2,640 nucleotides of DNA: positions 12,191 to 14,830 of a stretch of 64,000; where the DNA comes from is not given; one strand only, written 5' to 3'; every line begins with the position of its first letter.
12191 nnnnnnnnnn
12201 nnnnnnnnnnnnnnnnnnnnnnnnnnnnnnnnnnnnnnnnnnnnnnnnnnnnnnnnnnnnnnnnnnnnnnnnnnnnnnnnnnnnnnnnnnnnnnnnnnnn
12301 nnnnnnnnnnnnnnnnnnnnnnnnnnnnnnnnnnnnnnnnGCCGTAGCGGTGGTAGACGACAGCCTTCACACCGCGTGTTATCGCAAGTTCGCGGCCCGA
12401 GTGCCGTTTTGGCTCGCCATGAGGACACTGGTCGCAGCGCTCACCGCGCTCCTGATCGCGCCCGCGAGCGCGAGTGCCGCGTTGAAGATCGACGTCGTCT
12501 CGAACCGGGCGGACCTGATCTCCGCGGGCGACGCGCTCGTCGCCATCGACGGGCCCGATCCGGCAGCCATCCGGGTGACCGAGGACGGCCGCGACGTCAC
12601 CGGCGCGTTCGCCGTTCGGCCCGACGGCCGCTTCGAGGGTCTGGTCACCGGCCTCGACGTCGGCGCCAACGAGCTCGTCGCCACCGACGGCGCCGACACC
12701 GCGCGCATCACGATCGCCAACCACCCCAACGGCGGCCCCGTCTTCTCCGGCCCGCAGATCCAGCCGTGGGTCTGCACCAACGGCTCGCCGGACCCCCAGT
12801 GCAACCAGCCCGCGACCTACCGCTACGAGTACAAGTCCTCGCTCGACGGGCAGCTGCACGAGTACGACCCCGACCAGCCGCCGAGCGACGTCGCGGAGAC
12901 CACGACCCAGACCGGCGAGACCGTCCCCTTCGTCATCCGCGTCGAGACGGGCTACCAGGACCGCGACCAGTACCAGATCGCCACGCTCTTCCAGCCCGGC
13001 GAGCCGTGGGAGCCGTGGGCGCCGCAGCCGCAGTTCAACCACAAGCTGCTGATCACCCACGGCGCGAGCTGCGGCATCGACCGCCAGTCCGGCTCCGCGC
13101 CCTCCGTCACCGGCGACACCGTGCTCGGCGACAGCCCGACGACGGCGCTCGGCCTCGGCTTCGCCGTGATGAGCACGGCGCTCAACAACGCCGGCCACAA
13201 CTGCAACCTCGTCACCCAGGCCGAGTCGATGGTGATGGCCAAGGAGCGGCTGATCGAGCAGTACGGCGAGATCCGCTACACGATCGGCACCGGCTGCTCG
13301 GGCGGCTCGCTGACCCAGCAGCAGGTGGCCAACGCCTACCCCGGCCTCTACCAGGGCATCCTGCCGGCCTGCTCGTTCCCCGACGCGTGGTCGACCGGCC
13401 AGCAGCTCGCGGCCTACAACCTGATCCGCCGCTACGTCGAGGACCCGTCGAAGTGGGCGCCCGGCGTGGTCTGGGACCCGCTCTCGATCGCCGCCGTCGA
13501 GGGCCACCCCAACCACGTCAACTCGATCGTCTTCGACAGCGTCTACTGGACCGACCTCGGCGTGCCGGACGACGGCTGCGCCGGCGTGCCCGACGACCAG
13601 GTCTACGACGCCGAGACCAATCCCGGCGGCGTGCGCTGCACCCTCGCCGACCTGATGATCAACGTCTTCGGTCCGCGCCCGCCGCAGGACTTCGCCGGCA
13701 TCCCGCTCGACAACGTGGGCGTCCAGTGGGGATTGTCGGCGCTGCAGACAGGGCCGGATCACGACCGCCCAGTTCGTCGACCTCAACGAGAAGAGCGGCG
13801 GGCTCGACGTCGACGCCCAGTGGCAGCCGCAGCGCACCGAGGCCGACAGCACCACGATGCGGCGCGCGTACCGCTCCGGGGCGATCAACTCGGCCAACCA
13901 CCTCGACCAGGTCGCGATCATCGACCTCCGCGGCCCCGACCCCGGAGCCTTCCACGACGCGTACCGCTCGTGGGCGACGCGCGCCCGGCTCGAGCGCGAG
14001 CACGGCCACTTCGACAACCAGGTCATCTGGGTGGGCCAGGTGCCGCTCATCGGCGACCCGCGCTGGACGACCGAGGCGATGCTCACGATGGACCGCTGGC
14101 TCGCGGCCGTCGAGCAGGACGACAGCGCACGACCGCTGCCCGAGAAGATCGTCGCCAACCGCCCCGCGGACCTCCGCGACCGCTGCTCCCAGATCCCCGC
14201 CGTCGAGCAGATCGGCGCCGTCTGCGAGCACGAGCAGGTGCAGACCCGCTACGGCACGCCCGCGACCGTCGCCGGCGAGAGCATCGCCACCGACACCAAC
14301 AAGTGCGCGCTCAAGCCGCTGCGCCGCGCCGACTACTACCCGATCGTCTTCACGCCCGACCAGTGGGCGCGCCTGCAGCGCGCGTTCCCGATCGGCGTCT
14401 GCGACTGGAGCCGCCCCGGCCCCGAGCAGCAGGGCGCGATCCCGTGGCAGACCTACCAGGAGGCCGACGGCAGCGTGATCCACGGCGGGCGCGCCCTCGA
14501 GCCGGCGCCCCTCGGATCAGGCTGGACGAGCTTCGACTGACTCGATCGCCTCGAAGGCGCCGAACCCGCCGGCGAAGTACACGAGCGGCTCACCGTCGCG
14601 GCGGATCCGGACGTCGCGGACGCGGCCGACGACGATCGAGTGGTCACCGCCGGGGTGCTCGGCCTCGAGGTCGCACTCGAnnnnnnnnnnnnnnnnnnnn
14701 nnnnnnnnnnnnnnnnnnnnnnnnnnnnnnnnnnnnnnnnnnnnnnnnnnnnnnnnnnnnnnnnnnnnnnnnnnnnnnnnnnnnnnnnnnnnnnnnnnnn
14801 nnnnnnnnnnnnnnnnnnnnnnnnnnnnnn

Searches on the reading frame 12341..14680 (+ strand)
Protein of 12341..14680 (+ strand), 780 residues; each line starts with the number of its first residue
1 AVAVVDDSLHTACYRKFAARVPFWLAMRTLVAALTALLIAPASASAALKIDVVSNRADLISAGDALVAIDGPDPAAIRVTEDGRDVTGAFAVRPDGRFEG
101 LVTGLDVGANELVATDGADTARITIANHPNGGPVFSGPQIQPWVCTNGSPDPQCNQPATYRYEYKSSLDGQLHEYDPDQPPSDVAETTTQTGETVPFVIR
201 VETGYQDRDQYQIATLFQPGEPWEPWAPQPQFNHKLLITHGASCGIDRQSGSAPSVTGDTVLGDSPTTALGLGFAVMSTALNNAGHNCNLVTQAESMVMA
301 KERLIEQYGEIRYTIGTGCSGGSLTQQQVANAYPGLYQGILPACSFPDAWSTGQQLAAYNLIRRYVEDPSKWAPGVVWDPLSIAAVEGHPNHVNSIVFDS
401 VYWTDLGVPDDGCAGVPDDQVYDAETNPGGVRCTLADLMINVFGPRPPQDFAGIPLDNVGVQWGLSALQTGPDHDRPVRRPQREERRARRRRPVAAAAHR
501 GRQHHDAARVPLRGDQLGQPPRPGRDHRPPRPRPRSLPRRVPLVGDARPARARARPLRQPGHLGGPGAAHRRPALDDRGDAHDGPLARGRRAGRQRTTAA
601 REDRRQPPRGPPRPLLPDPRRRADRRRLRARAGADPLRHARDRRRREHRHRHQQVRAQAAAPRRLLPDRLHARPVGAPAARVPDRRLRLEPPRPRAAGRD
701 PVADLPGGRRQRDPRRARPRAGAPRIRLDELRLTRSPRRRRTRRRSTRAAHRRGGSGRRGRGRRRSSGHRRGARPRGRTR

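Call 39: search_protein_families(library=pfam, proteins=[window:12341-14680:+], max_evalue=0.01)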
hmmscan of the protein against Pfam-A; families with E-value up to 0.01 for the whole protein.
window:12341-14680:+ (780 aa): 1 family
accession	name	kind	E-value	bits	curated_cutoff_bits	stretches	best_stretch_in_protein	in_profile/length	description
PF19878.5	DUF6351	-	6.9e-146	488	22.4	1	50-471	1-423/655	Tannase-like family of unknown function (DUF6351)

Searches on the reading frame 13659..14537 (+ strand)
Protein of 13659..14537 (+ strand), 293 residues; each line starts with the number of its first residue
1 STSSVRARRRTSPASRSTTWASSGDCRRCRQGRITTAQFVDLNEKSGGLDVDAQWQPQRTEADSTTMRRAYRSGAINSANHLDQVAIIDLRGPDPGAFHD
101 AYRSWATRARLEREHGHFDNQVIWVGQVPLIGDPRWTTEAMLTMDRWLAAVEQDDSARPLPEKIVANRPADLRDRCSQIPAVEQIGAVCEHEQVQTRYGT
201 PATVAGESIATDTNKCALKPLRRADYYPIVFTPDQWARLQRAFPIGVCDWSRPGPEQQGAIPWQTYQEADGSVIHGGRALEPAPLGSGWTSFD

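Call 39: search_protein_families(library=pfam, proteins=[window:13659-14537:+], max_evalue=0.01)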
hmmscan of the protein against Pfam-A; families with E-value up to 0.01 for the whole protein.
window:13659-14537:+ (293 aa): 1 family
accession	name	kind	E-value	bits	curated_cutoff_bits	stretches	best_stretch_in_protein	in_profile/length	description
PF19878.5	DUF6351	-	1.1e-76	259.3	22.4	1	30-258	421-654/655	Tannase-like family of unknown function (DUF6351)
